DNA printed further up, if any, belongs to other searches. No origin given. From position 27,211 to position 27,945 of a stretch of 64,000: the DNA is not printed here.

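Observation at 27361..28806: Degenerate receiver-like domain encoded in frame with, and directly upstream of, cytochrome oxidase subunit II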

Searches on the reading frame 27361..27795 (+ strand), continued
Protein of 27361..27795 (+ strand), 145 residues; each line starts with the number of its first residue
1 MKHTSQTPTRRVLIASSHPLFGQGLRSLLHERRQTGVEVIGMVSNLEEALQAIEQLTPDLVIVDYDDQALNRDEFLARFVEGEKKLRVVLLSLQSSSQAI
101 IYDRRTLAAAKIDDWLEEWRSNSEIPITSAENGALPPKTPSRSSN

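Call 53: find_homologous_proteins(query=P0266, max_evalue=1e-20)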
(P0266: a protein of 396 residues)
Query P0266 (396 aa): 3023 proteins with E <= 1e-20 among 8000 candidates; the best 120 are listed.
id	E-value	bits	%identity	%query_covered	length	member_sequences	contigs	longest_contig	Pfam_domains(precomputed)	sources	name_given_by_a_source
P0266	2.0e-258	874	100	100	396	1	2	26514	PF02104.21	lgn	-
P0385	4.1e-136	472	57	98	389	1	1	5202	PF02104.21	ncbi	-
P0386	1.7e-131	457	55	98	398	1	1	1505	PF02104.21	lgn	-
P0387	1.0e-127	444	54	99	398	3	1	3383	PF02104.21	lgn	-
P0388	3.5e-122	426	51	100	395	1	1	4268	PF02104.21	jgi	jgi:surfeit locus 1 family protein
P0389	7.3e-121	422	55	99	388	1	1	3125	PF02104.21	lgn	-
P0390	5.2e-120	419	52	98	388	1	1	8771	PF02104.21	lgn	-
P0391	3.3e-115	403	54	96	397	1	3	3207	PF02104.21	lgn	-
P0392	3.5e-114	400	51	98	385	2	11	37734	PF02104.21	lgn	-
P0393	2.2e-112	394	51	99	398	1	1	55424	PF02104.21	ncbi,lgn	-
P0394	4.4e-112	393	50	99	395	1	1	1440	PF02104.21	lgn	-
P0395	1.0e-111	392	51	97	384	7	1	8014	PF02104.21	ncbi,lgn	ncbi:MAG TPA: SURF1 family protein [Anaerolineaceae bacterium]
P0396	3.9e-110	386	49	98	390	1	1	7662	PF02104.21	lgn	-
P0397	1.9e-108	381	48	97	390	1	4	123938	PF02104.21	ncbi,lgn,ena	-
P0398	5.7e-108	379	48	98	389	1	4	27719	PF02104.21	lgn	-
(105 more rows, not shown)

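Call 54: find_encoding_contigs(protein=P0397, flank=10000, max_places=2)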
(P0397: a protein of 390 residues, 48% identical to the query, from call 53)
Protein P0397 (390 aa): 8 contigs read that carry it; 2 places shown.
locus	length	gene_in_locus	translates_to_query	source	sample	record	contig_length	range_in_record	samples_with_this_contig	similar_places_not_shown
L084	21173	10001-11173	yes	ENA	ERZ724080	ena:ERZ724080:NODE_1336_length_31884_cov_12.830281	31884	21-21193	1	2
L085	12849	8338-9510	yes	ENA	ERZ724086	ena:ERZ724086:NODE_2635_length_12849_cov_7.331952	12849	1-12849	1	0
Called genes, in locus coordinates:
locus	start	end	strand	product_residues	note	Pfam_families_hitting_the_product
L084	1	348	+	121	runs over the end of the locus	?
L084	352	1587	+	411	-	PF03453:MoeA_N, PF00994:MoCF_biosynth, PF03454:MoeA_C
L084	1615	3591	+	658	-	PF03453:MoeA_N, PF00994:MoCF_biosynth, PF03454:MoeA_C, PF12727:PBP_like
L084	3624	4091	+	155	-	PF00578:AhpC-TSA, PF08534:Redoxin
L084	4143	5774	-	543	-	PF00115:COX1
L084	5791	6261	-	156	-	PF13473:Cupredoxin_1 (weak), PF00116:COX2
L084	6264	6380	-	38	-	PF08113:CoxIIa (weak)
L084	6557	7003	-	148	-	PF02082:Rrf2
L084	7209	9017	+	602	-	PF01590:GAF (faint), PF13185:GAF_2 (weak), PF07730:HisKA_3, PF02518:HATPase_c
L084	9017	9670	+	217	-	PF00072:Response_reg, PF00196:GerE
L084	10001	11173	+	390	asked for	PF02104:SURF1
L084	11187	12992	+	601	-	PF02628:COX15-CtaA, PF01040:UbiA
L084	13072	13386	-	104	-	PF02410:RsfS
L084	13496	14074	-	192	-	PF10469:AKAP7_NLS (weak), PF02834:LigT_PEase, PF13563:2_5_RNA_ligase2, PF02834:LigT_PEase (weak)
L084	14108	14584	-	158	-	PF04314:LpqE-like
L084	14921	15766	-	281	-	PF00575:S1, PF23459:S1_RRP5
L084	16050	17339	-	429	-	PF22694:CtpB_N-like, PF00595:PDZ, PF13180:PDZ_2 (weak), PF17820:PDZ_6, PF03572:Peptidase_S41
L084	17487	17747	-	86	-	-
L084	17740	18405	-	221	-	PF00702:Hydrolase, PF13419:HAD_2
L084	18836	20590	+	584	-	PF02518:HATPase_c, PF13589:HATPase_c_3, PF01119:DNA_mis_repair, PF08676:MutL_C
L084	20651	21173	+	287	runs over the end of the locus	PF02645:DegV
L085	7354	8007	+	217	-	PF00072:Response_reg, PF00196:GerE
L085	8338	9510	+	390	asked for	PF02104:SURF1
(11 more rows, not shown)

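Call 55: find_encoding_contigs(protein=P0393, flank=10000, max_places=2)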
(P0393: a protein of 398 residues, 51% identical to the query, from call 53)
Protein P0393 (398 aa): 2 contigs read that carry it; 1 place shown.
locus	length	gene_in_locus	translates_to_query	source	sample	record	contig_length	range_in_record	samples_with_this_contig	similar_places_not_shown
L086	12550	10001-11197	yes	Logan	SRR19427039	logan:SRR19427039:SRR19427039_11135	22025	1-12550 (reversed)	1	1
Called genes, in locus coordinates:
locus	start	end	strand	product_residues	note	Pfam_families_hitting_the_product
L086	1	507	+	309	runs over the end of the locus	PF01040:UbiA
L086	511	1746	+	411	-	PF03453:MoeA_N, PF00994:MoCF_biosynth, PF03454:MoeA_C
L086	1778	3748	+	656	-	PF03453:MoeA_N, PF00994:MoCF_biosynth, PF03454:MoeA_C, PF12727:PBP_like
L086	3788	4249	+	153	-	PF00578:AhpC-TSA, PF08534:Redoxin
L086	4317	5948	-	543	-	PF00115:COX1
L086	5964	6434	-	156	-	PF13473:Cupredoxin_1, PF00116:COX2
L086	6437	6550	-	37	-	-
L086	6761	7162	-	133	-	PF02082:Rrf2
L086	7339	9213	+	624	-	PF13185:GAF_2 (faint), PF07730:HisKA_3, PF02518:HATPase_c, PF13581:HATPase_c_2 (weak)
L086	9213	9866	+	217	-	PF00072:Response_reg, PF00196:GerE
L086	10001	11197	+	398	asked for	PF02104:SURF1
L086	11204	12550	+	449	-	?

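Call 60: find_encoding_contigs(protein=P0110, flank=6000, max_places=1)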
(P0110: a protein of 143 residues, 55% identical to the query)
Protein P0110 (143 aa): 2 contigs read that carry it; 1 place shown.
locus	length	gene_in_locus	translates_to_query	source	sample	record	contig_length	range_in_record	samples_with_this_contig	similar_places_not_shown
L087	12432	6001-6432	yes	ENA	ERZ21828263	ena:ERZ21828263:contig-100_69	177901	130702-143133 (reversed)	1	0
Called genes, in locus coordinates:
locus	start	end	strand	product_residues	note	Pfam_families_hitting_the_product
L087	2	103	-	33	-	-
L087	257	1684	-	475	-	PF01139:RtcB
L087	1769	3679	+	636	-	PF13185:GAF_2 (weak), PF13581:HATPase_c_2 (faint), PF01590:GAF, PF13185:GAF_2, PF13492:GAF_3 (weak), PF07730:HisKA_3, PF02518:HATPase_c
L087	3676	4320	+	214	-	PF00072:Response_reg, PF00196:GerE, PF08281:Sigma70_r4_2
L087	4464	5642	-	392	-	PF01011:PQQ (faint), PF13570:Beta-prop_ACSF4, PF25293:Beta-prop_EMC1_N (faint), PF13360:PQQ_2, PF13570:Beta-prop_ACSF4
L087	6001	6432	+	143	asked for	-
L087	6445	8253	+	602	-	PF00115:COX1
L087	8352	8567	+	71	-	PF03626:COX4_pro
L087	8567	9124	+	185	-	PF00510:COX3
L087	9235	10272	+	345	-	PF00116:COX2, PF00034:Cytochrom_C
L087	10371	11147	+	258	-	PF02104:SURF1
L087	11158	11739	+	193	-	PF00578:AhpC-TSA, PF02630:SCO1-SenC, PF08534:Redoxin (weak), PF13905:Thioredoxin_8 (faint), PF26971:TM-like_Thioredoxin-like_C (weak)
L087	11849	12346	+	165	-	-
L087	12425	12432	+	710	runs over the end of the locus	PF07635:PSCyt1 (faint), PF00034:Cytochrom_C, PF13442:Cytochrome_CBB3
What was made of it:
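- The receiver is the first gene before ctaD in L087 (call 60). In L087 the receiver is a separate gene in front of ctaD (call 60).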

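Call 61: find_encoding_contigs(protein=P0382, flank=6000, max_places=1)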
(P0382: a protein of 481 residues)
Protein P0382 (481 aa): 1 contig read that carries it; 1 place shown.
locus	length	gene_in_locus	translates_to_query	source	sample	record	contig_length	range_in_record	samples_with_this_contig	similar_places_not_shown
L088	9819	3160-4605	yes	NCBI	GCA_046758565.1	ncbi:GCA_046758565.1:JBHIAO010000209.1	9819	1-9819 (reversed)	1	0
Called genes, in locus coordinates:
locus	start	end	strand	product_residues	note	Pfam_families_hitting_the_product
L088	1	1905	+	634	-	PF13185:GAF_2 (weak), PF01590:GAF (weak), PF13185:GAF_2, PF13492:GAF_3 (weak), PF07730:HisKA_3, PF13581:HATPase_c_2, PF02518:HATPase_c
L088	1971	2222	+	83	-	-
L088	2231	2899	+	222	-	PF00072:Response_reg, PF00196:GerE, PF04545:Sigma70_r4 (weak), PF08281:Sigma70_r4_2 (weak)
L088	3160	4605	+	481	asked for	PF00072:Response_reg (weak), PF02790:COX2_TM, PF00116:COX2, PF00034:Cytochrom_C (weak)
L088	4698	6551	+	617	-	PF00115:COX1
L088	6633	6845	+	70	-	PF03626:COX4_pro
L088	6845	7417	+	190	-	PF00510:COX3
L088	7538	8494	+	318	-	PF09678:Caa3_CtaG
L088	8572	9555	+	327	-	PF02628:COX15-CtaA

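Call 72: search_protein_families(library=pfam, proteins=[L084:7209-9014:+, L084:9017-9667:+], max_evalue=0.001)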
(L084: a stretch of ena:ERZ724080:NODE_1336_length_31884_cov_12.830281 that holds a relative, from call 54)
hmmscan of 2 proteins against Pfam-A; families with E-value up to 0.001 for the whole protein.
L084:7209-9014:+ (602 aa): 5 families
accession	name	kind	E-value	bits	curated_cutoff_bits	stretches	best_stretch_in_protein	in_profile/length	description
PF02518.31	HATPase_c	-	7.2e-15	55.8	26.4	1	506-597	3-110/111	Histidine kinase-, DNA gyrase B-, and HSP90-like ATPase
PF13185.12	GAF_2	-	9.1e-14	52.3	28.6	2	103-239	1-136/136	GAF domain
PF07730.19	HisKA_3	-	4.5e-10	40.4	24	1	400-464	1-64/68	Histidine kinase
PF01590.32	GAF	-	4.9e-06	27.5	22.4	0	264-380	2-130/133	GAF domain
PF13581.12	HATPase_c_2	-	7.1e-05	23.2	27.4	1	501-555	24-83/127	Histidine kinase-like ATPase domain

L084:9017-9667:+ (217 aa): 2 families
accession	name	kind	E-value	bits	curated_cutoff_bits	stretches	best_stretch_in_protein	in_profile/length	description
PF00072.30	Response_reg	-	2.3e-28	99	30.2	1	9-118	2-109/111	Response regulator receiver domain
PF00196.25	GerE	-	2.4e-21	75.5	23.5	1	153-206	3-56/57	Bacterial regulatory proteins, luxR family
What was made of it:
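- Closest known: DosS/DosT-DosR. Same: The kinase next to many of these operons has 2 GAF + HisKA_3 + HATPase domains, and the regulator is REC + GerE (call 72).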
